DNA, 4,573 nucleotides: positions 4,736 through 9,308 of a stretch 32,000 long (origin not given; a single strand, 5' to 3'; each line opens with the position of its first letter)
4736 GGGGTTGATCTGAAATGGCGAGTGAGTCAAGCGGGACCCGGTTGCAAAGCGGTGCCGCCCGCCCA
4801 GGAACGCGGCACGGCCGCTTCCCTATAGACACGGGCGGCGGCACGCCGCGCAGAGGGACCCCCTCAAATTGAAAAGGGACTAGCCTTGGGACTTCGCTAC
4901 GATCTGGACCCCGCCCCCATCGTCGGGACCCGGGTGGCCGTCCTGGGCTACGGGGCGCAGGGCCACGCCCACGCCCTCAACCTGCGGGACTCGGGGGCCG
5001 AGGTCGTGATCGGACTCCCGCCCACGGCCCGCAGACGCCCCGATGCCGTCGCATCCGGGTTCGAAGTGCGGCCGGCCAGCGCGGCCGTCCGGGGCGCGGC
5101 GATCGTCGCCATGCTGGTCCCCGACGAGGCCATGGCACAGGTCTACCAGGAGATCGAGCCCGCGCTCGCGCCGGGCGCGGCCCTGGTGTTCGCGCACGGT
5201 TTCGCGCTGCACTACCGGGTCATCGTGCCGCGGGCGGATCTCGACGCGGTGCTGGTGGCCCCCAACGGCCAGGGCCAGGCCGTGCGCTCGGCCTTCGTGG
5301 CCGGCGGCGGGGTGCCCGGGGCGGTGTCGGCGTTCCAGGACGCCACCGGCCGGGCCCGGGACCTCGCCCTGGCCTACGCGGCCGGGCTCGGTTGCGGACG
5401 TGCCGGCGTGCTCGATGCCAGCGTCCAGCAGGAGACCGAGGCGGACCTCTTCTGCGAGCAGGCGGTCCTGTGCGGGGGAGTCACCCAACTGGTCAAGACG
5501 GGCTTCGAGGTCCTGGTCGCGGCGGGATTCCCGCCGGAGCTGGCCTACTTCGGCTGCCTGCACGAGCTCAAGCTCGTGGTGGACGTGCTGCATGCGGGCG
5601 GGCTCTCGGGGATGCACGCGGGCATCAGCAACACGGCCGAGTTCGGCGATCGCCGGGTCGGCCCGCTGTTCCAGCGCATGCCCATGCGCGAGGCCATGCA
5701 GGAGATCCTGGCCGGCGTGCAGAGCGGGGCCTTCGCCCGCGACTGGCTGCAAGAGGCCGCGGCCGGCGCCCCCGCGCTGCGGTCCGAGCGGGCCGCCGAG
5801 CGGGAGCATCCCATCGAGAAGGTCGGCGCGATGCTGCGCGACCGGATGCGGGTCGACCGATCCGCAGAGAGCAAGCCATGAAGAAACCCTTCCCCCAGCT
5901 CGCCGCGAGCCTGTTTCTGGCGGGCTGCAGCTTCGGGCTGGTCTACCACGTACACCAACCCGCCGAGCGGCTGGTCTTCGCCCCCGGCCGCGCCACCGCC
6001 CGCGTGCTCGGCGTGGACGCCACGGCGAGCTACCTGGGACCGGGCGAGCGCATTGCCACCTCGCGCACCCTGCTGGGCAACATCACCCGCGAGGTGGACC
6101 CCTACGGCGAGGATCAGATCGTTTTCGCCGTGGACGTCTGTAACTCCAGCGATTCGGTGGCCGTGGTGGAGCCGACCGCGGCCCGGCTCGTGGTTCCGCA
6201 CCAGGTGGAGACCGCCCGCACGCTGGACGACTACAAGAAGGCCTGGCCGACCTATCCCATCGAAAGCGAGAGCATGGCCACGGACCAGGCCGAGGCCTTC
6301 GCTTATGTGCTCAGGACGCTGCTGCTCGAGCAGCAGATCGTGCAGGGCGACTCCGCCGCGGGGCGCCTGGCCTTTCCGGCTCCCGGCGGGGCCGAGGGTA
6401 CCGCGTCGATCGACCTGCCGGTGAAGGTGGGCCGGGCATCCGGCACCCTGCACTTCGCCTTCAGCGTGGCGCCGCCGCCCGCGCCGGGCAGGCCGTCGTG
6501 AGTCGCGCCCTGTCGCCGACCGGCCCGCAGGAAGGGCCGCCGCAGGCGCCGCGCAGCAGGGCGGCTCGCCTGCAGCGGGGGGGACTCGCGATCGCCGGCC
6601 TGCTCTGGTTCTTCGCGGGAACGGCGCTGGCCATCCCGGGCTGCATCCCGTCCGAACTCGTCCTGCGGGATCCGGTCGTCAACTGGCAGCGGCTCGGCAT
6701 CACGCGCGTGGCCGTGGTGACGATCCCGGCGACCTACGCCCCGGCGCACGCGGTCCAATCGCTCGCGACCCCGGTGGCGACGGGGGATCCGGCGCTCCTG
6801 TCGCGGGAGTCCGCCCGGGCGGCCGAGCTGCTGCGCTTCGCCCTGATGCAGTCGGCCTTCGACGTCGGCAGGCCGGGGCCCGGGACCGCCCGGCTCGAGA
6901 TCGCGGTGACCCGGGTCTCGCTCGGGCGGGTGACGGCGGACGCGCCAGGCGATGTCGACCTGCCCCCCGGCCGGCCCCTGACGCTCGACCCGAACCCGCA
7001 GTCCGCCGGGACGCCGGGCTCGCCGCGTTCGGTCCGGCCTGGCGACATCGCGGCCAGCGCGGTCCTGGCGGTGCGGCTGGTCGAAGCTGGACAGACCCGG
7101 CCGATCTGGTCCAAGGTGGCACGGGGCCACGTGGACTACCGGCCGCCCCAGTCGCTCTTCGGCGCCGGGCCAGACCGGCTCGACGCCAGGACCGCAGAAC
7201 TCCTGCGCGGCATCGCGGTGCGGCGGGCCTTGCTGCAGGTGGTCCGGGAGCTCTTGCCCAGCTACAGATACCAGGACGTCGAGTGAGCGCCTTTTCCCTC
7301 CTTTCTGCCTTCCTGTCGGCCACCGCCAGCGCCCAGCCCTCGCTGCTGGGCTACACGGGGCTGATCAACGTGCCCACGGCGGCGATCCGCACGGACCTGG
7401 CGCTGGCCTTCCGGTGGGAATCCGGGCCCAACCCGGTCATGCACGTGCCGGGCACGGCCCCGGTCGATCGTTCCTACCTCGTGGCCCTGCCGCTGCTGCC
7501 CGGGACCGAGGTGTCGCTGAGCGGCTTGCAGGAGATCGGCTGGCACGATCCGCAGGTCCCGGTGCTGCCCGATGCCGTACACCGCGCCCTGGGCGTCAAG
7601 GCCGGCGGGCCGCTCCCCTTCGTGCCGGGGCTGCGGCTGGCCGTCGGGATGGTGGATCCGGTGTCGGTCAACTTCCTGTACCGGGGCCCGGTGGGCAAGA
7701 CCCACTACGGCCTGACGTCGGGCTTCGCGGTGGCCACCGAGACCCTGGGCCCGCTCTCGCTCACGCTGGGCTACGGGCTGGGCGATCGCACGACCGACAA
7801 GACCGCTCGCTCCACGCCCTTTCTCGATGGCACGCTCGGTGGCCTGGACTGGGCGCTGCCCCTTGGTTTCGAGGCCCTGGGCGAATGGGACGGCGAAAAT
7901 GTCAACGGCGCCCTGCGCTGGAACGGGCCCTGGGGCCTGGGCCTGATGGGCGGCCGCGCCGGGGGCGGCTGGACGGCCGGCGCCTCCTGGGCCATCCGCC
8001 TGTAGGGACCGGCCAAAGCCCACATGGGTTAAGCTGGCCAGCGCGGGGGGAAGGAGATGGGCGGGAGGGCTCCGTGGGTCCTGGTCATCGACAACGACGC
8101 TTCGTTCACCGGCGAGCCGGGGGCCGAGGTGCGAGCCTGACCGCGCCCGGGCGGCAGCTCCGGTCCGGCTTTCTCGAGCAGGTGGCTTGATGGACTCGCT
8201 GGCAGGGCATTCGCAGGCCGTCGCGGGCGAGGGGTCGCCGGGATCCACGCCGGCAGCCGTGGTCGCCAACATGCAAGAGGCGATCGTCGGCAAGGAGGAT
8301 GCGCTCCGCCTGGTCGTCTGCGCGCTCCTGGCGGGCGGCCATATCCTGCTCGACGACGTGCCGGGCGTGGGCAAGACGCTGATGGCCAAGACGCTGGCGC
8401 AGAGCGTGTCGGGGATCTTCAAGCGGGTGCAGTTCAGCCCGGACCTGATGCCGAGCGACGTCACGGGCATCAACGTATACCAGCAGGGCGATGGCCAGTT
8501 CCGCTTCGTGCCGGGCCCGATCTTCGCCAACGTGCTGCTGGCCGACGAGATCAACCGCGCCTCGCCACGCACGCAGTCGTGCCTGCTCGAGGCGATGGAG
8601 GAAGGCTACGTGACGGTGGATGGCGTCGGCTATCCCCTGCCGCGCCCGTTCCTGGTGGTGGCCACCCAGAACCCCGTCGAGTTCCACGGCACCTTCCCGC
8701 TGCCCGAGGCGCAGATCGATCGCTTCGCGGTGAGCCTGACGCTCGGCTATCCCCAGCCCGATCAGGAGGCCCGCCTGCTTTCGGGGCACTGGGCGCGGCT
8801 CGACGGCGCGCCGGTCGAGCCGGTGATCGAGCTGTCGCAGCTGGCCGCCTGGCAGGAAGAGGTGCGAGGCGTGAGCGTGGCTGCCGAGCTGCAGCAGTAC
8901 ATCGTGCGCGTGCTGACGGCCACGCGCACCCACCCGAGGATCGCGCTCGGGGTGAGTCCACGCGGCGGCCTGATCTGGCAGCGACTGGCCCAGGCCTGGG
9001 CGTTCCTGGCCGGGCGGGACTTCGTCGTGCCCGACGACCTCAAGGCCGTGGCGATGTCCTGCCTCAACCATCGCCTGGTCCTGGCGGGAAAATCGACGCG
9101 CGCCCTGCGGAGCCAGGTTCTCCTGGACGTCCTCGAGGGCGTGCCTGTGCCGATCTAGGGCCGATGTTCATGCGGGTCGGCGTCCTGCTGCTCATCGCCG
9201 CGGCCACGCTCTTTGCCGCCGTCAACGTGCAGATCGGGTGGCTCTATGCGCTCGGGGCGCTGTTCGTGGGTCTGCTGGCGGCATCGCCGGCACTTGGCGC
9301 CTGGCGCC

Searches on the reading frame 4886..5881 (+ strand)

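Call 97: search_protein_families(library=pfam, proteins=[window:4886-5881:+], max_evalue=0.00001)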
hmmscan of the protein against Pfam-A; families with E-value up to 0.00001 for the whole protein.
window:4886-5881:+ (331 aa): 3 families
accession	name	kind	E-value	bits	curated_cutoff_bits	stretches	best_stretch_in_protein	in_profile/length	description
PF07991.19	KARI_N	-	4e-55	186.3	20.6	1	13-174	3-165/165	Acetohydroxy acid isomeroreductase, NADPH-binding domain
PF01450.25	KARI_C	-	2e-49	168.1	29.1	1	181-321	2-142/144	Ketol-acid reductoisomerase, C-terminal domain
PF03807.23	F420_oxidored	-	6.4e-06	27.1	21.6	0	16-95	1-83/94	NADP oxidoreductase coenzyme F420-dependent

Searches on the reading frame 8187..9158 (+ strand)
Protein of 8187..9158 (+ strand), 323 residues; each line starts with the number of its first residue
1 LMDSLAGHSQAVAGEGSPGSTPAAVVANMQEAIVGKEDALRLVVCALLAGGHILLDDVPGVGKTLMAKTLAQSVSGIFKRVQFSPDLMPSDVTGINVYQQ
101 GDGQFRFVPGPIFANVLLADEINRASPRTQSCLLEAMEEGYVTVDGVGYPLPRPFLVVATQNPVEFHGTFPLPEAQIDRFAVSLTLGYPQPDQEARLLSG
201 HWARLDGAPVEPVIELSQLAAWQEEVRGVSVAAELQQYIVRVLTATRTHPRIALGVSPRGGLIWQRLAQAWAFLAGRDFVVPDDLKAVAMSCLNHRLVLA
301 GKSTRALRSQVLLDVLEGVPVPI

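Call 97: search_protein_families(library=pfam, proteins=[window:8187-9158:+], max_evalue=0.00001)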
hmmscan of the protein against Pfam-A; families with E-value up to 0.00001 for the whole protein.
window:8187-9158:+ (323 aa): 4 families
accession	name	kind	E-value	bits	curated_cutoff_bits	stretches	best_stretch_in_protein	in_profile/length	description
PF07726.17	AAA_3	-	7.9e-60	200.9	27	1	52-181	1-130/131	ATPase family associated with various cellular activities (AAA)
PF17863.7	AAA_lid_2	-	3e-23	81.8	22.7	1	245-301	2-58/74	AAA lid domain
PF07728.20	AAA_5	-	6.4e-12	46.1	22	1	58-180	7-139/139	AAA domain (dynein-related subfamily)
PF20030.5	bpMoxR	-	3.2e-06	26.8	27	1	24-204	5-184/205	MoxR domain in the MoxR-vWA-beta-propeller ternary systems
